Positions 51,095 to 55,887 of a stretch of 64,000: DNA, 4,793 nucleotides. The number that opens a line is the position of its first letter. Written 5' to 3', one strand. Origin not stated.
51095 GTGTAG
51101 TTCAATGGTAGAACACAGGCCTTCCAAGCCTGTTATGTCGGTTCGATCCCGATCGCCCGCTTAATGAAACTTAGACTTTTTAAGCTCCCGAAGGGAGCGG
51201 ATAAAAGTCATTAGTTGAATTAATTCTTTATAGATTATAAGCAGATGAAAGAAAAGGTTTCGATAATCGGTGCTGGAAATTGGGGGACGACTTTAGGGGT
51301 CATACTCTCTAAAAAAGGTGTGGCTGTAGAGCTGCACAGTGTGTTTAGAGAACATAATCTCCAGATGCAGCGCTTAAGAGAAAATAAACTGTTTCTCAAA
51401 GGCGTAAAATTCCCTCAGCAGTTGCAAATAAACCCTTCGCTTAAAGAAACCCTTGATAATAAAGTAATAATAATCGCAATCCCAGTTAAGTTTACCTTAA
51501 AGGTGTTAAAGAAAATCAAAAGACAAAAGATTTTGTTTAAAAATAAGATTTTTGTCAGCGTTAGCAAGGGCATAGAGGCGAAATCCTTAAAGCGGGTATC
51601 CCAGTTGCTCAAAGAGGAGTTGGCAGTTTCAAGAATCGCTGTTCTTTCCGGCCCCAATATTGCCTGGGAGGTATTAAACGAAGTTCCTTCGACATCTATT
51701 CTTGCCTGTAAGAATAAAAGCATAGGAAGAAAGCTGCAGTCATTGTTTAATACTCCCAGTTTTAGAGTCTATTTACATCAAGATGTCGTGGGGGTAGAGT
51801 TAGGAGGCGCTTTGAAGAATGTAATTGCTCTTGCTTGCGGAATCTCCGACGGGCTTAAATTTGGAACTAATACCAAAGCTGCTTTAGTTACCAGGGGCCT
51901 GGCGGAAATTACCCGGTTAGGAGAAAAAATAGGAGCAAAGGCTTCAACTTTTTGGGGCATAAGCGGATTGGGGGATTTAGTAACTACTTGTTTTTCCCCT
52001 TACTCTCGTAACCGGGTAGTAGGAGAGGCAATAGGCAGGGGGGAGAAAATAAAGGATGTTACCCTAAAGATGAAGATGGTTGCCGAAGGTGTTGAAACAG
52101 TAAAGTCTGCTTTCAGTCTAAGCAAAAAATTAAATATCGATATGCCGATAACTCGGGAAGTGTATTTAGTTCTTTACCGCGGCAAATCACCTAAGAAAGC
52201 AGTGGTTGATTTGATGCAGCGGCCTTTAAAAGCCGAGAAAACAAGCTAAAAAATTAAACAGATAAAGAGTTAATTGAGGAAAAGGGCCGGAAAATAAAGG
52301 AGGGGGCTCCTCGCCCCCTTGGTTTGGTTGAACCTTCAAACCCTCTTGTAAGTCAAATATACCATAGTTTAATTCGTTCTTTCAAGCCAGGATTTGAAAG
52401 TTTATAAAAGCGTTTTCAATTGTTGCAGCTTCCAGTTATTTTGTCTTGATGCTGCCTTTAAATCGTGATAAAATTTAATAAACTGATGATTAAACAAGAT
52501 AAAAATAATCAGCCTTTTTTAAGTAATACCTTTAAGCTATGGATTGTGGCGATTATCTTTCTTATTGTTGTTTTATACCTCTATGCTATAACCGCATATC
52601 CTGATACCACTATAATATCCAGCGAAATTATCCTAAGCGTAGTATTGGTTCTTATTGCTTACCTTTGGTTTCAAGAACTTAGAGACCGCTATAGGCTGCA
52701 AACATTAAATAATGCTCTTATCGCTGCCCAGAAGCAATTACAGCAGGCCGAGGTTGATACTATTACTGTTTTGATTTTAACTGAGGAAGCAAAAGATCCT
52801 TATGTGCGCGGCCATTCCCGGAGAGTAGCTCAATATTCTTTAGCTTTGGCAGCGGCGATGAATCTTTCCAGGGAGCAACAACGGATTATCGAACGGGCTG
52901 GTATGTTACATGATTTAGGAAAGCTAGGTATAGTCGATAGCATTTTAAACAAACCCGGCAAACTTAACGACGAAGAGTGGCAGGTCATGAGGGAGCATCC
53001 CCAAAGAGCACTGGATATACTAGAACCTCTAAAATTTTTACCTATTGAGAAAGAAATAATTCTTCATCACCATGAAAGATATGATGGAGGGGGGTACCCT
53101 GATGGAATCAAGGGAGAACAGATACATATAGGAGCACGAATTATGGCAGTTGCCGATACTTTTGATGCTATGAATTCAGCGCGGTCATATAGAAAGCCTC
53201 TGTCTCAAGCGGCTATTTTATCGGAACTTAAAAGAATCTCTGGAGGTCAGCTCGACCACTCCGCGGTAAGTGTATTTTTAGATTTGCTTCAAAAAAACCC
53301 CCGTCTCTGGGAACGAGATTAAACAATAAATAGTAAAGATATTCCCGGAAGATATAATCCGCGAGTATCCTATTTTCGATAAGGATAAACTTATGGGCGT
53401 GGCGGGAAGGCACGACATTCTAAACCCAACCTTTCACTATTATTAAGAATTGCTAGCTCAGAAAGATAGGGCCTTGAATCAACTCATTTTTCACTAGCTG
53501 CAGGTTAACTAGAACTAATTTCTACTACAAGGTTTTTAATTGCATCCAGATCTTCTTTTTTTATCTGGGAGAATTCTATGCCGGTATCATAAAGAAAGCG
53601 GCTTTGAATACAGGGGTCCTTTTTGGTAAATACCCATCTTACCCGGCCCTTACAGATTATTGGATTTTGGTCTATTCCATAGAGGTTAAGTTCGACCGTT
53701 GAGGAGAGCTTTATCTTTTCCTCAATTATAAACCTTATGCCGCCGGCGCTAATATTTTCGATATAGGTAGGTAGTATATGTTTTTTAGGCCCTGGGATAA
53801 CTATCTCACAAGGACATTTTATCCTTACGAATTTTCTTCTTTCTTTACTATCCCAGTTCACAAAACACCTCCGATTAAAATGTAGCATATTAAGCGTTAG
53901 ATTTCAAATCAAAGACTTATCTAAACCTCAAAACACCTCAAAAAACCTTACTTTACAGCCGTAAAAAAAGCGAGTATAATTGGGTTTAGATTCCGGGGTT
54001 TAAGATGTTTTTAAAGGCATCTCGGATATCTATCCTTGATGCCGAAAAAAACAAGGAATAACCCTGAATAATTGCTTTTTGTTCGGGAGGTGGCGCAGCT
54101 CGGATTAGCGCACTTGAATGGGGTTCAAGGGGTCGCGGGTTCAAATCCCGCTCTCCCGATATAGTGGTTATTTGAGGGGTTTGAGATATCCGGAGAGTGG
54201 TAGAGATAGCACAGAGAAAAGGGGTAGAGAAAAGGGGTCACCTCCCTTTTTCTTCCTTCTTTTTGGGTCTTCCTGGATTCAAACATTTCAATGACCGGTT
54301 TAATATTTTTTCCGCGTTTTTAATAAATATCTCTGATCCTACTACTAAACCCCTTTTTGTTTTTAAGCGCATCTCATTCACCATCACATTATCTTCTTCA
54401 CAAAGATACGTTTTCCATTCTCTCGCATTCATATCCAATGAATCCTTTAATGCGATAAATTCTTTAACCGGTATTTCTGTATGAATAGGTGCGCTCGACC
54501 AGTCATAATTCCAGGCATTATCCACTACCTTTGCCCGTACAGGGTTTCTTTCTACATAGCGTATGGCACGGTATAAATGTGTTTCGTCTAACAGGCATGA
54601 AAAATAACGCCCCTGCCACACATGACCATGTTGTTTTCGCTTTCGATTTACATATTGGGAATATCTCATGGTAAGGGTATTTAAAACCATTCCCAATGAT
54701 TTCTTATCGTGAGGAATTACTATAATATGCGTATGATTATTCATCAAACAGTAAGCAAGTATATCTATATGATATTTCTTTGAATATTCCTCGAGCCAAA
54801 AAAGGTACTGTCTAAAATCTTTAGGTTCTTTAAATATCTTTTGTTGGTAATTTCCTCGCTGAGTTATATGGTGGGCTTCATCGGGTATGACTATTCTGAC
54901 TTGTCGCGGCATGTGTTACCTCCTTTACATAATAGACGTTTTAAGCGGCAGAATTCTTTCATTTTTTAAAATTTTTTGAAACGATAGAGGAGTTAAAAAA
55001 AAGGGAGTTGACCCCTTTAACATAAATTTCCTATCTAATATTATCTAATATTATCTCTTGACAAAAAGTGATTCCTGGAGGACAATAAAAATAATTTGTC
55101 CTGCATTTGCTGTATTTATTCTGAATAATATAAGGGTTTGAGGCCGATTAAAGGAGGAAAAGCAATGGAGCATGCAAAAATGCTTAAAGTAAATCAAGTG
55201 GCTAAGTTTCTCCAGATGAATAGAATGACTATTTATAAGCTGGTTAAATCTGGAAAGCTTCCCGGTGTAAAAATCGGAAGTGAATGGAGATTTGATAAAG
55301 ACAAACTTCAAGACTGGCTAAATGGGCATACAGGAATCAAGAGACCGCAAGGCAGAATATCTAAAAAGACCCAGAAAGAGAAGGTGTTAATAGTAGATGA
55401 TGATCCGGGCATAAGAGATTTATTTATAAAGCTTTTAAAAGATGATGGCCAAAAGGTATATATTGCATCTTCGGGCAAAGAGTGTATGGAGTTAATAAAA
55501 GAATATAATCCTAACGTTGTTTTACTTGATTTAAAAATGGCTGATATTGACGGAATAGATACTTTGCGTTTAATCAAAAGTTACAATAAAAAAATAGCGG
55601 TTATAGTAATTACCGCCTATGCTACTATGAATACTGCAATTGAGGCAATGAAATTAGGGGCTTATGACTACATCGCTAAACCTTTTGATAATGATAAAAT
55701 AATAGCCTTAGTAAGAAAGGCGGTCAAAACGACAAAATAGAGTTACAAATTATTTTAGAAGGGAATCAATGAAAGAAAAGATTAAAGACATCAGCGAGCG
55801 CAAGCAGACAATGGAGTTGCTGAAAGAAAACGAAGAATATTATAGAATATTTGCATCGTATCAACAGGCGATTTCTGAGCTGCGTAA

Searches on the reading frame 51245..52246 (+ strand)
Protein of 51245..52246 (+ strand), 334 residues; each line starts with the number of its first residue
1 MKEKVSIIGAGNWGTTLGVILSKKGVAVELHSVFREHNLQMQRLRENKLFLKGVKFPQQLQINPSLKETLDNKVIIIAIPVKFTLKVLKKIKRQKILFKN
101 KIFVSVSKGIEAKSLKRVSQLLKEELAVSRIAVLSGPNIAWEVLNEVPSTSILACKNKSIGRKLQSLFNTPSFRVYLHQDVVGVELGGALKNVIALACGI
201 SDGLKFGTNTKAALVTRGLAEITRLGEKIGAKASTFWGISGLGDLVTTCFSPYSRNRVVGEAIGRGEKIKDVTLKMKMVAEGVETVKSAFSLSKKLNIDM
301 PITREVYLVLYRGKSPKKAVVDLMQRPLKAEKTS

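Call 78: search_protein_families(library=pfam, proteins=[window:51245-52246:+], max_evalue=0.001)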
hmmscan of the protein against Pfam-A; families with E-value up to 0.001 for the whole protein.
window:51245-52246:+ (334 aa): 4 families
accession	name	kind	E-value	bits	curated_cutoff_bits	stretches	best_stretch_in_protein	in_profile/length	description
PF07479.19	NAD_Gly3P_dh_C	-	5.9e-58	195.5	25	1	180-320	1-141/142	NAD-dependent glycerol-3-phosphate dehydrogenase C-terminus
PF01210.29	NAD_Gly3P_dh_N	-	1.4e-38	132.8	23.1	1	4-159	1-156/158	NAD-dependent glycerol-3-phosphate dehydrogenase N-terminus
PF20618.3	GPD_NAD_C_bact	-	5.2e-20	72.2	27.6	1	240-306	1-66/66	Bacterial GPD, NAD-dependent C-terminal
PF03807.23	F420_oxidored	-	3.1e-05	24.9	21.6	1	4-108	1-93/94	NADP oxidoreductase coenzyme F420-dependent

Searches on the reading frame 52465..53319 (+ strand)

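Call 78: search_protein_families(library=pfam, proteins=[window:52465-53319:+], max_evalue=0.001)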
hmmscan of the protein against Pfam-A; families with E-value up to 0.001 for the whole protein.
window:52465-53319:+ (285 aa): 2 families
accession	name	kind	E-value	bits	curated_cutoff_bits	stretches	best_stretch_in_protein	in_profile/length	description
PF13487.12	HD_5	-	8.9e-38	130.1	27.2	1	109-257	9-160/170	HD domain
PF01966.28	HD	-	5.2e-19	69.1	22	1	116-236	3-116/116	HD domain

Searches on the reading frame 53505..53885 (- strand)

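Call 78: search_protein_families(library=pfam, proteins=[window:53505-53885:-], max_evalue=0.001)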
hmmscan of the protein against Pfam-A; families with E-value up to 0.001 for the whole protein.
window:53505-53885:- (126 aa): 1 family
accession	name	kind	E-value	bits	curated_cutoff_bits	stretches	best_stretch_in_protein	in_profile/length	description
PF07238.19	PilZ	-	7.5e-15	55.6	22.5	1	15-120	1-100/102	PilZ domain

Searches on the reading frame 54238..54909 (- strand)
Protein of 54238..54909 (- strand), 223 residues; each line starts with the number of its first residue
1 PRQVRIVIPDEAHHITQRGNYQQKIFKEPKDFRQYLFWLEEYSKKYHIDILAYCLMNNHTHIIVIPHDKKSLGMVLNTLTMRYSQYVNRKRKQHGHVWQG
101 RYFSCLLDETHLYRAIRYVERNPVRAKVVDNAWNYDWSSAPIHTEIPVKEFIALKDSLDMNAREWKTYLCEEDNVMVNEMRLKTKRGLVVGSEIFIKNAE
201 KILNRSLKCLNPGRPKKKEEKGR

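Call 6: search_protein_families(library=pfam, proteins=[window:54238-54909:-], max_evalue=0.01)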
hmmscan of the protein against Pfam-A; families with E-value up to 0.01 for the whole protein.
window:54238-54909:- (223 aa): 1 family
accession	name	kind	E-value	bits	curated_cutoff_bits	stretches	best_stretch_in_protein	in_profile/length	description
PF01797.21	Y1_Tnp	-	4.8e-13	49.7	23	1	14-122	8-121/121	Transposase IS200 like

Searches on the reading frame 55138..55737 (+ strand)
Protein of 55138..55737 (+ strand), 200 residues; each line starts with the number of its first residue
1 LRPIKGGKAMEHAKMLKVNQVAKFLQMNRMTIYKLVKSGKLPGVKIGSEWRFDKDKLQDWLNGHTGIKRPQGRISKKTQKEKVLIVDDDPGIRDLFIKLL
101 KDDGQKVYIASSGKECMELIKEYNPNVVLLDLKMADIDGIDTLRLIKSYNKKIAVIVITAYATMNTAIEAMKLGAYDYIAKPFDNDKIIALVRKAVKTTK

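Call 6: search_protein_families(library=pfam, proteins=[window:55138-55737:+], max_evalue=0.01)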
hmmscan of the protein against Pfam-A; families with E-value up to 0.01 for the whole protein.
window:55138-55737:+ (200 aa): 5 families
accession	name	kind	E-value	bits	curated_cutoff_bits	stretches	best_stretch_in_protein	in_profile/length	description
PF00072.30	Response_reg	-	1.1e-31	109.8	30.2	1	83-192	1-110/111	Response regulator receiver domain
PF12728.13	HTH_17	-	1.2e-14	54.7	27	1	15-63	1-49/51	Helix-turn-helix domain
PF20161.5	VpsR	-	0.0051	17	23.7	1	77-189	7-117/121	VpsR domain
PF20274.4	cREC_REC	-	0.0065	17.6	27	0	84-160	3-74/88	Cyclic-phosphate processing Receiver domain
PF05930.18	Phage_AlpA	-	0.0074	16.6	21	0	14-45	2-34/51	Prophage CP4-57 regulatory protein (AlpA)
